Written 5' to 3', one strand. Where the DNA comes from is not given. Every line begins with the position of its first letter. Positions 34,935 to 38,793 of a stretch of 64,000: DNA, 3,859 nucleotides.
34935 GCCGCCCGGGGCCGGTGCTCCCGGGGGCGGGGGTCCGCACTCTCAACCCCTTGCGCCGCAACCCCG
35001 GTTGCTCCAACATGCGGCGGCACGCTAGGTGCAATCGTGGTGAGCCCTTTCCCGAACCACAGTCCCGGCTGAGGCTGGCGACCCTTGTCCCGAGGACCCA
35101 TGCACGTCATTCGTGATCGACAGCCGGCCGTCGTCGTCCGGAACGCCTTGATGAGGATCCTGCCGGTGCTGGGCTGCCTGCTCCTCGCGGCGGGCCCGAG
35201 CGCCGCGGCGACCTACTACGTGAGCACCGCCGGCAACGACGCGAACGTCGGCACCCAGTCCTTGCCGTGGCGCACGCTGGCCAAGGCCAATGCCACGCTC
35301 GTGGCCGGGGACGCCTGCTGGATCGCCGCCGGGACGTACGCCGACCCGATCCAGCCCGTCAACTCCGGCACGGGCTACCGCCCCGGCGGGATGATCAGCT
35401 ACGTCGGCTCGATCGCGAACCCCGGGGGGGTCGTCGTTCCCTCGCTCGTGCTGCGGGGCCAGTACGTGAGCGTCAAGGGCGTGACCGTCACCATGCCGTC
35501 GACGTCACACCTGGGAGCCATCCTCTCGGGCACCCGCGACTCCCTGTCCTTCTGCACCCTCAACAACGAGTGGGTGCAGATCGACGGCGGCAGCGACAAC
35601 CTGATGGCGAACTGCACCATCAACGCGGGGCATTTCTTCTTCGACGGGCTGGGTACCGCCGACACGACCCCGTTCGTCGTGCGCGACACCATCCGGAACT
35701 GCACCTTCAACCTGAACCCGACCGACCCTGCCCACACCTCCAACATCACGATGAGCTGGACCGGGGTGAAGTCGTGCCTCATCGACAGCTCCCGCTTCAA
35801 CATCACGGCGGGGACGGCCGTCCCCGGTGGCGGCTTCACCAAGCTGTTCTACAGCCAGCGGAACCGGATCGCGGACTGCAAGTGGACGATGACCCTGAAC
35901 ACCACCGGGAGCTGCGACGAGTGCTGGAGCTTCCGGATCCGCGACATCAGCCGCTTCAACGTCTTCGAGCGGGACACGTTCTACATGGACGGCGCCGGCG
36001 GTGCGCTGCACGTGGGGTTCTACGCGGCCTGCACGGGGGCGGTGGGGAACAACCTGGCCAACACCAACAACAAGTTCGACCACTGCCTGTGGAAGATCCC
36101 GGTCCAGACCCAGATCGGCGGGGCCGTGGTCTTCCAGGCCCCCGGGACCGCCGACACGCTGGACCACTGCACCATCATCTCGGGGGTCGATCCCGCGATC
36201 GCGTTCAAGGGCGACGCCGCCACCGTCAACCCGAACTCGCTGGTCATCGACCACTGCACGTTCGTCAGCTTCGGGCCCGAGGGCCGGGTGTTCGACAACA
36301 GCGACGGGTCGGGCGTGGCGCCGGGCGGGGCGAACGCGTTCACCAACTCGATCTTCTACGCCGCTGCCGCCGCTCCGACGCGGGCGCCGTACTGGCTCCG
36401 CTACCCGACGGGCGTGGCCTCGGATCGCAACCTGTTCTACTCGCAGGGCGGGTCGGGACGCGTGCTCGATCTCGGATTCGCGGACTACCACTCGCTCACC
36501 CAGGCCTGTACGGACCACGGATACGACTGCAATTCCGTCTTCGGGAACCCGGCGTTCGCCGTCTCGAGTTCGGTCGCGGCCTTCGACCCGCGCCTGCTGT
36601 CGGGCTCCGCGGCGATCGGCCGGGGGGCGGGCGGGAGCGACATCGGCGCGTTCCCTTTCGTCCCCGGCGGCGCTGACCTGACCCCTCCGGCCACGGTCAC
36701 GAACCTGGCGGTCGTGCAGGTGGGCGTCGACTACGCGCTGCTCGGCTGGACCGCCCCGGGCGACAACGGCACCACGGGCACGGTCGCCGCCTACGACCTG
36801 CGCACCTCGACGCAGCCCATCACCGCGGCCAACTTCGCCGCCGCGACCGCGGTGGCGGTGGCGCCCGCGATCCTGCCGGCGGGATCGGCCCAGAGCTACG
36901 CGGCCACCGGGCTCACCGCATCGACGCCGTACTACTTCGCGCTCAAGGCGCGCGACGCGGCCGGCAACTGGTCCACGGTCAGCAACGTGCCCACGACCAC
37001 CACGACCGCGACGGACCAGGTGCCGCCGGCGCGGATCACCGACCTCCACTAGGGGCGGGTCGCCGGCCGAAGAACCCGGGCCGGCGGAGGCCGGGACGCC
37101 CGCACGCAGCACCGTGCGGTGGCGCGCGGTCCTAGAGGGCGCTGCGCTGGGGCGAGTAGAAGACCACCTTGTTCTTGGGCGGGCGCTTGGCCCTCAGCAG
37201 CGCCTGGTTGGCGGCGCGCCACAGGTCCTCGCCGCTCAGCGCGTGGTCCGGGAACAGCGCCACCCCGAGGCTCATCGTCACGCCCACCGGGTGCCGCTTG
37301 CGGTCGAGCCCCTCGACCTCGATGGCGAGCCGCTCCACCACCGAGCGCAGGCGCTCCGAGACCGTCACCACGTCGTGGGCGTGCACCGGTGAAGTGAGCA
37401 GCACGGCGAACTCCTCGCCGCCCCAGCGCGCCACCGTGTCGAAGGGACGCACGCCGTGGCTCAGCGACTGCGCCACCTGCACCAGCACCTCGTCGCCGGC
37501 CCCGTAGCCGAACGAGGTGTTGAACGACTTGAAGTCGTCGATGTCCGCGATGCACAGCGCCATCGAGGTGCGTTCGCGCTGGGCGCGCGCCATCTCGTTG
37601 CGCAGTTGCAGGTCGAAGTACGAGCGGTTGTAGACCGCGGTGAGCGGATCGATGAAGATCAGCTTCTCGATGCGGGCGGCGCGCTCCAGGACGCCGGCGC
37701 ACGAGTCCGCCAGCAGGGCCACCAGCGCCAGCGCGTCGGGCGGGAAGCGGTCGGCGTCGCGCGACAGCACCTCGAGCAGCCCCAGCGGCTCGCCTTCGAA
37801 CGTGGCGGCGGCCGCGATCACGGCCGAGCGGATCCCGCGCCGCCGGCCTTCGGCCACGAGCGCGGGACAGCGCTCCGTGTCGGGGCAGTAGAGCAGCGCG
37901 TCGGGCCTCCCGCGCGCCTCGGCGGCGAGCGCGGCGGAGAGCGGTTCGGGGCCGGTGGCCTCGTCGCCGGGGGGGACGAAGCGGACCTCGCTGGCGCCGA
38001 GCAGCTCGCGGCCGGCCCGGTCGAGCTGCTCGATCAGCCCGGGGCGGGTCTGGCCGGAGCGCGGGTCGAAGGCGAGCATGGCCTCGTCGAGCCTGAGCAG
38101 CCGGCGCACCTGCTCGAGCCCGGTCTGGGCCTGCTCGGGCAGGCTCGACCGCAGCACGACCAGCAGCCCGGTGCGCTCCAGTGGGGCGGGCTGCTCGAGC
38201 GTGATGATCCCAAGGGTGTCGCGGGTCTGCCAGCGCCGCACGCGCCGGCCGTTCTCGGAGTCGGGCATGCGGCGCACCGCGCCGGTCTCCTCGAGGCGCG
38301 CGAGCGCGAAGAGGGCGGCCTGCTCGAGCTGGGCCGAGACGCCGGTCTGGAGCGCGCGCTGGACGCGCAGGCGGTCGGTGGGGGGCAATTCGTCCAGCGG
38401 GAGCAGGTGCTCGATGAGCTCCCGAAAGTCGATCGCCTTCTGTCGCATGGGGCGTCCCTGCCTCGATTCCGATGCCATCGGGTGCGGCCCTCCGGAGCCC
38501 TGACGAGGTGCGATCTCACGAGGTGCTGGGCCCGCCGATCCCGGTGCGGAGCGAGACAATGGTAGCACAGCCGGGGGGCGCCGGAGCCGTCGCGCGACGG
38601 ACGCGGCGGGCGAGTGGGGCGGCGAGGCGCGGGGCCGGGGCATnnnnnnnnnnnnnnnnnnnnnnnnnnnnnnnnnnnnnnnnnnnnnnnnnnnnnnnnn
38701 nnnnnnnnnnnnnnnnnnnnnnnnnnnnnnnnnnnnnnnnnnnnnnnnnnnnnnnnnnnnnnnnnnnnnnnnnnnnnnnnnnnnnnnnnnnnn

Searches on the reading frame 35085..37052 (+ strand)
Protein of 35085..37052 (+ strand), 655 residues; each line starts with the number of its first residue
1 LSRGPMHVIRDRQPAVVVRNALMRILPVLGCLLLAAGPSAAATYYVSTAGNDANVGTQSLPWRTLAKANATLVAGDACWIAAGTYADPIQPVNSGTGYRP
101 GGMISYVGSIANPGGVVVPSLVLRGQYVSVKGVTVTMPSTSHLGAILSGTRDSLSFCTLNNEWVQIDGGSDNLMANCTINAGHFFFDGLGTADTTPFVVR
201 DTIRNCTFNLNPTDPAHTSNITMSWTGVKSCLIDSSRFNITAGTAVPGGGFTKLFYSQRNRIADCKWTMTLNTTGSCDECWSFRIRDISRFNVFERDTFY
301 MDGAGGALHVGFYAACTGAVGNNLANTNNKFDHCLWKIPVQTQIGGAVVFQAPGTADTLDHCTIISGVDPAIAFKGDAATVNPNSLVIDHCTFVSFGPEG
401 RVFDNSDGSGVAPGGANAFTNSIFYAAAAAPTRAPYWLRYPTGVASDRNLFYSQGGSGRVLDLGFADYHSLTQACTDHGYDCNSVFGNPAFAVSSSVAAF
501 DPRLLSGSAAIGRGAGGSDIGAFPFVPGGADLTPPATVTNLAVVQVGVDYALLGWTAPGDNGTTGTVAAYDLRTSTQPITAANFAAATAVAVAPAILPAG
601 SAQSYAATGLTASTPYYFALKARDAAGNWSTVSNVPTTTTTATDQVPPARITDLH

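Call 57: search_protein_families(library=pfam, proteins=[window:35085-37052:+], max_evalue=0.001)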
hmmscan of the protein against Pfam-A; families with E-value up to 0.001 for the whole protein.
window:35085-37052:+ (655 aa): 3 families
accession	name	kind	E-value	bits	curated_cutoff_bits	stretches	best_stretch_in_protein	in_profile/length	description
PF22842.2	Pel9A-like_beta_helix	-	4.8e-07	29.5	25.2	1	39-94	6-61/370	Pel9A-like, right handed beta helix region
PF00041.27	fn3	-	0.00013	22.5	25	1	538-633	3-81/84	Fibronectin type III domain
PF07602.17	DUF1565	-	0.00098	18.9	20.3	1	49-86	2-39/257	Protein of unknown function (DUF1565)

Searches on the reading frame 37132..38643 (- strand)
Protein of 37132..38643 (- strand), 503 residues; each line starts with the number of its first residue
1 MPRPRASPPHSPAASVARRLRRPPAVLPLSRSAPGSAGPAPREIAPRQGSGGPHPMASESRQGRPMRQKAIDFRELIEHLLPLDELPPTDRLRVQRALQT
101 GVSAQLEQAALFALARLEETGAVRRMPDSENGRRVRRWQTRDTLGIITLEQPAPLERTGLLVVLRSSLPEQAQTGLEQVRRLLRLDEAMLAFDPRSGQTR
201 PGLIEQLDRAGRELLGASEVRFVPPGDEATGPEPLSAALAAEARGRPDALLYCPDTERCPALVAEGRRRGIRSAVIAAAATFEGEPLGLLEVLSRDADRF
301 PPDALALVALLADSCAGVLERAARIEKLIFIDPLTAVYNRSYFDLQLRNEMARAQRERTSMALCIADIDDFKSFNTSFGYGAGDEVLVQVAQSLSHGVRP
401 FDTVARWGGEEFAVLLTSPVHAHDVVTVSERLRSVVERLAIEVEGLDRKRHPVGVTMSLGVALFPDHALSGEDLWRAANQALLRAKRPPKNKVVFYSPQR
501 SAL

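Call 57: search_protein_families(library=pfam, proteins=[window:37132-38643:-], max_evalue=0.001)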
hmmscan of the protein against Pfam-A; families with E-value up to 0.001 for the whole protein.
window:37132-38643:- (503 aa): 3 families
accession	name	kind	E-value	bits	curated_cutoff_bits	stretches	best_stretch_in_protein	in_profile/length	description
PF00990.26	GGDEF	-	1.1e-39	136.3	23.8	1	330-491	2-160/161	Diguanylate cyclase, GGDEF domain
PF01590.32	GAF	-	1e-06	29.7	22.4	1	169-317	3-131/133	GAF domain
PF13185.12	GAF_2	-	8.5e-05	23.2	28.6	1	167-320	3-136/136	GAF domain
